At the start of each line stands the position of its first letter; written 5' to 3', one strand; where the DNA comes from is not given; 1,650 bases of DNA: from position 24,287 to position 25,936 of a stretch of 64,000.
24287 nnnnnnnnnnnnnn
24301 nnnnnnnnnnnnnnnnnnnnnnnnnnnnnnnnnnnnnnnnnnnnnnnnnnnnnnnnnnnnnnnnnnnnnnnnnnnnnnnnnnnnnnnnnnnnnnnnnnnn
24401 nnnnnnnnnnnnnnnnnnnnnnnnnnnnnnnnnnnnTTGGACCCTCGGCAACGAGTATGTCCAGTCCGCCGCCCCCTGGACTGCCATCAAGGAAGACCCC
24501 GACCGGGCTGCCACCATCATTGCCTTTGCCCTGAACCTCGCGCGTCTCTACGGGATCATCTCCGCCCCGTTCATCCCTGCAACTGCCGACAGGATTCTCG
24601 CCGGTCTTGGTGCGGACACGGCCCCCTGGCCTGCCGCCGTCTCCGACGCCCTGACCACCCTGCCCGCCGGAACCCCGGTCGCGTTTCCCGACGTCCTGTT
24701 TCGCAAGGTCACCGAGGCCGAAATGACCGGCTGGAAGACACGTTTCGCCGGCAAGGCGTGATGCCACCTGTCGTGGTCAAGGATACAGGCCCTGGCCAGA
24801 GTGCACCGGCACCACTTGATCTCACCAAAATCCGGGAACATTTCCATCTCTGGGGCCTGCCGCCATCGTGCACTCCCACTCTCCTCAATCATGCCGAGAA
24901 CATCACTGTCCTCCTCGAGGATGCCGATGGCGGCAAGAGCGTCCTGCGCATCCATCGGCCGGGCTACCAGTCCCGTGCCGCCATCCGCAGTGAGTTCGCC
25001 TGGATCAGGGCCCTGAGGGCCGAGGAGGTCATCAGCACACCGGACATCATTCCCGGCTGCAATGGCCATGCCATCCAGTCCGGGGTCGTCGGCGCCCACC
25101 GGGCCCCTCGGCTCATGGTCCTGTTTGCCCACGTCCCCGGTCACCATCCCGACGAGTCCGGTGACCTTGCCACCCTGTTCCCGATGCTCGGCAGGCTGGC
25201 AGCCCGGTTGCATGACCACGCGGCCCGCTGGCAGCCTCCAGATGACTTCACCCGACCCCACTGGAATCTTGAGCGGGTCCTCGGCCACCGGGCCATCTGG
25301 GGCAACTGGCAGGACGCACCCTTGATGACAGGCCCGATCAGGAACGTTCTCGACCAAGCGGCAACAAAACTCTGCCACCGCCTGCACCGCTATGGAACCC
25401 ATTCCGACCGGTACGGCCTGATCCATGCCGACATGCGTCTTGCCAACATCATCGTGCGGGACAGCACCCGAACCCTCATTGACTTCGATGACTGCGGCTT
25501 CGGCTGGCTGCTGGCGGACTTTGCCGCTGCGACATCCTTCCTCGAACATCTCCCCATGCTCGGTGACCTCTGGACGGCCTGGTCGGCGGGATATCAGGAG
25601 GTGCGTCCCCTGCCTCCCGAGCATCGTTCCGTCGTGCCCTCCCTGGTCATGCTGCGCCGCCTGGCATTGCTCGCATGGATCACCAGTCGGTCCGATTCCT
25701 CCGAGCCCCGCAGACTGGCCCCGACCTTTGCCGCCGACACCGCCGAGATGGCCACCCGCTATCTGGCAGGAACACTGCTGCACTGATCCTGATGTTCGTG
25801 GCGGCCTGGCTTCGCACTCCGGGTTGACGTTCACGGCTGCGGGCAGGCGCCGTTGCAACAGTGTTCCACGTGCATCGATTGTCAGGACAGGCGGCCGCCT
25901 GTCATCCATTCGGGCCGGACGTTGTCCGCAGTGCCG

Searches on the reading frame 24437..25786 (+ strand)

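Call 25: search_protein_families(library=pfam, proteins=[window:24437-25786:+], max_evalue=1)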
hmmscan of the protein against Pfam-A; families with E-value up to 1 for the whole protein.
window:24437-25786:+ (449 aa): 3 families
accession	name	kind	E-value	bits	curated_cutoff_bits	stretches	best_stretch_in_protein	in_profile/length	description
PF01636.29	APH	-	5.4e-24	85.7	23.2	1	153-392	9-239/239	Phosphotransferase enzyme family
PF19974.5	TCAD9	-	0.0034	17.1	40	1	325-363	296-335/429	Ternary complex associated domain 9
PF01163.29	RIO1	-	0.053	13.6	22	1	320-350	118-148/187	RIO domain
